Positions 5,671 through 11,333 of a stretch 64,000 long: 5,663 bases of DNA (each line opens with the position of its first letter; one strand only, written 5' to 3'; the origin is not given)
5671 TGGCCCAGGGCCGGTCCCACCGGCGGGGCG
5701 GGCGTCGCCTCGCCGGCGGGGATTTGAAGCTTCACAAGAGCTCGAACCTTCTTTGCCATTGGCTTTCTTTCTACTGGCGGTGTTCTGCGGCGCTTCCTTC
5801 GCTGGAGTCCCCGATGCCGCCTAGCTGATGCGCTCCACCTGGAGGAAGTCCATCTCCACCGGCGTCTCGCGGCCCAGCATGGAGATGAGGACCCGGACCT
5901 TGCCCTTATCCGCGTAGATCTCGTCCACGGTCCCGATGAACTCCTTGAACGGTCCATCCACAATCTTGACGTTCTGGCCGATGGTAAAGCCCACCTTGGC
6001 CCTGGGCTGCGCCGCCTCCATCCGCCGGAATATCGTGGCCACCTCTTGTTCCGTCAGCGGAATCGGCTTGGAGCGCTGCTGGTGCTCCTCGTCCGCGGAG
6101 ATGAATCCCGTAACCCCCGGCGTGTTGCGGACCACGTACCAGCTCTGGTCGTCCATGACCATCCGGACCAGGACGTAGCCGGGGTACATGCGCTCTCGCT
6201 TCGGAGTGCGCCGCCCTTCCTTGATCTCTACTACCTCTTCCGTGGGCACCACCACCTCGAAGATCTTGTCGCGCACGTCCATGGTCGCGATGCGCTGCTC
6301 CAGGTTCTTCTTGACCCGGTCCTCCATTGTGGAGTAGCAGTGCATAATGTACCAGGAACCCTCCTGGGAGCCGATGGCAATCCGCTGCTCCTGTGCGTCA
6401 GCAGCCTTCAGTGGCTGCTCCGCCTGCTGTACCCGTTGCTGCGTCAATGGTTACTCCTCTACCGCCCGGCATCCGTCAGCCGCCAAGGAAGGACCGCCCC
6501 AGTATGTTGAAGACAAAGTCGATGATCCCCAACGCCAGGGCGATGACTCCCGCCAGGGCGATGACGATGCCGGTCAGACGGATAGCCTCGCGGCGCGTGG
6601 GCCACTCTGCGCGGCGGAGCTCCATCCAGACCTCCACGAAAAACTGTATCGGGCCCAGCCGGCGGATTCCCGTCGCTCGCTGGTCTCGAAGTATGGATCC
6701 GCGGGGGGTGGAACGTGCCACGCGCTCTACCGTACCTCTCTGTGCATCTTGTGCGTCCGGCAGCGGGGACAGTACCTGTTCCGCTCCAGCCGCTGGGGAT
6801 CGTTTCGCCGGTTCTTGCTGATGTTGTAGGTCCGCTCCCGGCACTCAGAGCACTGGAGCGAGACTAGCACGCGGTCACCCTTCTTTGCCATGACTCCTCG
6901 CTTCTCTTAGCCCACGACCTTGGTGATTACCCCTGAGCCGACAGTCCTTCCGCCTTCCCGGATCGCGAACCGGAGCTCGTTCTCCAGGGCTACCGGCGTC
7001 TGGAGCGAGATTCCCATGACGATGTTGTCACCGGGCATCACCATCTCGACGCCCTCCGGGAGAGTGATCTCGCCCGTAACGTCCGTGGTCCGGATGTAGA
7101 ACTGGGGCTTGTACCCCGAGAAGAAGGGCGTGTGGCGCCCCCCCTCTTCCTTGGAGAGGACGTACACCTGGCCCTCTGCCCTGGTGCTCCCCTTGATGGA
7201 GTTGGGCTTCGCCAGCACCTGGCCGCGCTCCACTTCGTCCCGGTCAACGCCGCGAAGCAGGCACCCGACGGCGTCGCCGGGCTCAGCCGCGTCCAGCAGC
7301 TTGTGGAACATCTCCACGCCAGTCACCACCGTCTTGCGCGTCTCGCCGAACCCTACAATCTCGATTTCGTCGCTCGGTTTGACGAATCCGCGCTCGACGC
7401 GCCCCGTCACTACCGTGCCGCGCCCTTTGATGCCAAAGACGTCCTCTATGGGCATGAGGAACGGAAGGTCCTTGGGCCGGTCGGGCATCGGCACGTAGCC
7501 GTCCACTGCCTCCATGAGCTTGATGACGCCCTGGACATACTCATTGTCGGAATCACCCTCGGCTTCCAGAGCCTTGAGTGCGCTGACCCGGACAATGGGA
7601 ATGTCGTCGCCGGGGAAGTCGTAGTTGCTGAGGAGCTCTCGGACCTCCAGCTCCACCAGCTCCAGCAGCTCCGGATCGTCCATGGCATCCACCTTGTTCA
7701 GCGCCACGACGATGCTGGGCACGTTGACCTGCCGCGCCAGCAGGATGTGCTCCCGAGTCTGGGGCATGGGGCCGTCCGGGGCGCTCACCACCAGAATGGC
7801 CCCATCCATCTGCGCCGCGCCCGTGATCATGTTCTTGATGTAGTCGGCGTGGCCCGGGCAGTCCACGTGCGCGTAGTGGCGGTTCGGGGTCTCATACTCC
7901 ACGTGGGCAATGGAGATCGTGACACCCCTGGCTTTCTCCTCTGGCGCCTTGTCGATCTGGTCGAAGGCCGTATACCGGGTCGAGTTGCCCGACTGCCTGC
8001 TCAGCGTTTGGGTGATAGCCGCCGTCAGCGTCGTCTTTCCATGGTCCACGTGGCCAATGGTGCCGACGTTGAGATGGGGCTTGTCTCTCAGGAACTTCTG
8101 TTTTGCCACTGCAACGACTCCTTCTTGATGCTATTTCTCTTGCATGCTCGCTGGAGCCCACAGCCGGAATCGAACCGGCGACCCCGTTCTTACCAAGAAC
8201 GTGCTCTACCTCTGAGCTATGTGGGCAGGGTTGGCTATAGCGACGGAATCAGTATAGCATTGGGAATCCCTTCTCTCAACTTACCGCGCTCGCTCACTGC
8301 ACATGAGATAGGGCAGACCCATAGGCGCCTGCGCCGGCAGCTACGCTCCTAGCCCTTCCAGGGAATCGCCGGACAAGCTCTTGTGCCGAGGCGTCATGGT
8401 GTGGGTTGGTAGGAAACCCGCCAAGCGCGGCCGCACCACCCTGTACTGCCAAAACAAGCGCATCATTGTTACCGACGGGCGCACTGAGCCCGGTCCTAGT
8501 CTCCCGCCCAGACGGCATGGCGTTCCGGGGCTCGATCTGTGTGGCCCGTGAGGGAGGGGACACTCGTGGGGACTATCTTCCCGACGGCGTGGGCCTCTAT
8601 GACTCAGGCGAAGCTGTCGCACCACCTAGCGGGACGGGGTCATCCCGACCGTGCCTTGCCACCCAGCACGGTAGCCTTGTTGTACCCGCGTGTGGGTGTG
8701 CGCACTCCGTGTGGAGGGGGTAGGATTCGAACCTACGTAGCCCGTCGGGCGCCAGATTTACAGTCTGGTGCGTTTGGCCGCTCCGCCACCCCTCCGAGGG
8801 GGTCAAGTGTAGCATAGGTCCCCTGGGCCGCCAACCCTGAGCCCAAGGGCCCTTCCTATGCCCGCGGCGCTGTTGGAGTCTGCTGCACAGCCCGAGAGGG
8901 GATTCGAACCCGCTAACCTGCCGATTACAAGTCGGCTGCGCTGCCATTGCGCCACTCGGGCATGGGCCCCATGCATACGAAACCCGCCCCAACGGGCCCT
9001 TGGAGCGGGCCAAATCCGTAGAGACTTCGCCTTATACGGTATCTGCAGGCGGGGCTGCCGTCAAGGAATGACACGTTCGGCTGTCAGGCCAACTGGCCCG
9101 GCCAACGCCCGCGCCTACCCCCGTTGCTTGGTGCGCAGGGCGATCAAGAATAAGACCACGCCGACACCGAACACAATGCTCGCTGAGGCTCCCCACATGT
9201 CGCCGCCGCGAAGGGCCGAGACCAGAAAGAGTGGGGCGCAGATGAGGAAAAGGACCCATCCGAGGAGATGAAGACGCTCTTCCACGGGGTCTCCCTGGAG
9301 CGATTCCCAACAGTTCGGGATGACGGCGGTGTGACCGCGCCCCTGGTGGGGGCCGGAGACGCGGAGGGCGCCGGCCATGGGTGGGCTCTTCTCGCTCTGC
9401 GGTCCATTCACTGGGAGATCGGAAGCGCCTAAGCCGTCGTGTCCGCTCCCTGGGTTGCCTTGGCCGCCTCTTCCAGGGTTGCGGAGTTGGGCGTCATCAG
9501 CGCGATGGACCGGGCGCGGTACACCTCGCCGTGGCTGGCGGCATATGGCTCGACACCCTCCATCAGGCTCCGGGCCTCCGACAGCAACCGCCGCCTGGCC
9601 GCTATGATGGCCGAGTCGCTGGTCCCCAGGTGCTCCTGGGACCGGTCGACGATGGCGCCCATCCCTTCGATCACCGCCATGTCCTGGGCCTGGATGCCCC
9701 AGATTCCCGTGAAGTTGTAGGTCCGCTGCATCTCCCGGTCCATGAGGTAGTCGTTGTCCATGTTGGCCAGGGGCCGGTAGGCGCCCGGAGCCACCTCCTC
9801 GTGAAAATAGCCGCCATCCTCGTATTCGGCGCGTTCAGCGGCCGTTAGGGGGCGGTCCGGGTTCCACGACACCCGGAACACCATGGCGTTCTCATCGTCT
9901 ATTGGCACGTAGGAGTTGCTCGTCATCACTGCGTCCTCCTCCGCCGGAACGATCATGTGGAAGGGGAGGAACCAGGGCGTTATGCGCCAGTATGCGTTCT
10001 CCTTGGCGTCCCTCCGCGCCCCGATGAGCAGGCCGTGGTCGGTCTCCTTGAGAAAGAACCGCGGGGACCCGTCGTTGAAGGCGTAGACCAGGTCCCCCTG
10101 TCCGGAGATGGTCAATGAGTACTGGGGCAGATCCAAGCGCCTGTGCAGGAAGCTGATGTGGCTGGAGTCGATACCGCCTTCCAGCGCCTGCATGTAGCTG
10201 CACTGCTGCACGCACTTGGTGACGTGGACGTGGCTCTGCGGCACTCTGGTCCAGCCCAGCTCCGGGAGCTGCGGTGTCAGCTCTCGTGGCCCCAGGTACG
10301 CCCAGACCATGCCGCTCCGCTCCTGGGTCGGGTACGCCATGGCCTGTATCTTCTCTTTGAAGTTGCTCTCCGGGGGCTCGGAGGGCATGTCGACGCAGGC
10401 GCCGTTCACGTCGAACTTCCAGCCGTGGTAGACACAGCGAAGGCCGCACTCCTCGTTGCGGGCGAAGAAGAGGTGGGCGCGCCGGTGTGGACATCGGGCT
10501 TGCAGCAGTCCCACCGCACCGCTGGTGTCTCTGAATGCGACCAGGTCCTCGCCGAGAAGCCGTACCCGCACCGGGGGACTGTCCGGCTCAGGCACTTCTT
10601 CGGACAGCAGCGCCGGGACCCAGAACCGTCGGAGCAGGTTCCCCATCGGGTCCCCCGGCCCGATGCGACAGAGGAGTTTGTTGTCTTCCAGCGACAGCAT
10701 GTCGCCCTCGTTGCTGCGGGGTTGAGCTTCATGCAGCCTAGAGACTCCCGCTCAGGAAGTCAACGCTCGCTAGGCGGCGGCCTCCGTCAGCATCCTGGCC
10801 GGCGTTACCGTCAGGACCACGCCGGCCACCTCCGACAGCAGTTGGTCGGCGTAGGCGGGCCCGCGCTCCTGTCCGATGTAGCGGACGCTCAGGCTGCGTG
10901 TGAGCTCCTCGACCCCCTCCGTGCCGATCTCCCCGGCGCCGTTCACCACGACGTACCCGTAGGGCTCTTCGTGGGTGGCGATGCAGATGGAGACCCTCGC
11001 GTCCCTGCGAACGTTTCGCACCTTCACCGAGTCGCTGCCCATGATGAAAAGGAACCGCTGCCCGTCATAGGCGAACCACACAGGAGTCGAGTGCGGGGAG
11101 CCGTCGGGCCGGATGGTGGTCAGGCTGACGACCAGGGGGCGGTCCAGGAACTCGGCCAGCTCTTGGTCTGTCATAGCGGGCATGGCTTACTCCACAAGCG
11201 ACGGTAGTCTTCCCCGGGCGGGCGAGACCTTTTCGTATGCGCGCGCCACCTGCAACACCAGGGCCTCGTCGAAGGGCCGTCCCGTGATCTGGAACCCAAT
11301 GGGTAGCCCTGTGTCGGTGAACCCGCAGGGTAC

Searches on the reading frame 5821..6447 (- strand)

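Call 44: search_protein_families(library=pfam, proteins=[window:5821-6447:-], max_evalue=0.00001)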
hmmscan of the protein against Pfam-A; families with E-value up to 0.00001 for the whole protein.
window:5821-6447:- (208 aa): 2 families
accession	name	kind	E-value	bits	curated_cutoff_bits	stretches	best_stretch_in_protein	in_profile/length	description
PF02357.24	NusG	-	5.2e-28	97.9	22.2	1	31-139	2-92/93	Transcription termination factor nusG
PF00467.35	KOW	-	2e-06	27.8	22.3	1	157-188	2-31/32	KOW motif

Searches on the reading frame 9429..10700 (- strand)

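Call 44: search_protein_families(library=pfam, proteins=[window:9429-10700:-], max_evalue=0.00001)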
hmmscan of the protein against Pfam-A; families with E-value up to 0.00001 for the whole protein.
window:9429-10700:- (423 aa): 2 families
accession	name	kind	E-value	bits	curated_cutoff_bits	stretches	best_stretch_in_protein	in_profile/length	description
PF19301.5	LigXa_C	-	6.3e-41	140.9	27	1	134-389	1-259/304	LigXa C-terminal domain like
PF00355.32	Rieske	-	3.3e-17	62.6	20.3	1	27-110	2-83/88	Rieske [2Fe-2S] domain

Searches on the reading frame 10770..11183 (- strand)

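Call 44: search_protein_families(library=pfam, proteins=[window:10770-11183:-], max_evalue=0.00001)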
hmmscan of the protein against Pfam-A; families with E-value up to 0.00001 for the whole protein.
window:10770-11183:- (137 aa): 1 family
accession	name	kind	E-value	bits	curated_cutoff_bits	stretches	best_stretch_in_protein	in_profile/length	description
PF01243.27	PNPOx_N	-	5.4e-20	72.4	28.1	1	6-111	2-98/120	Pyridoxamine 5'-phosphate oxidase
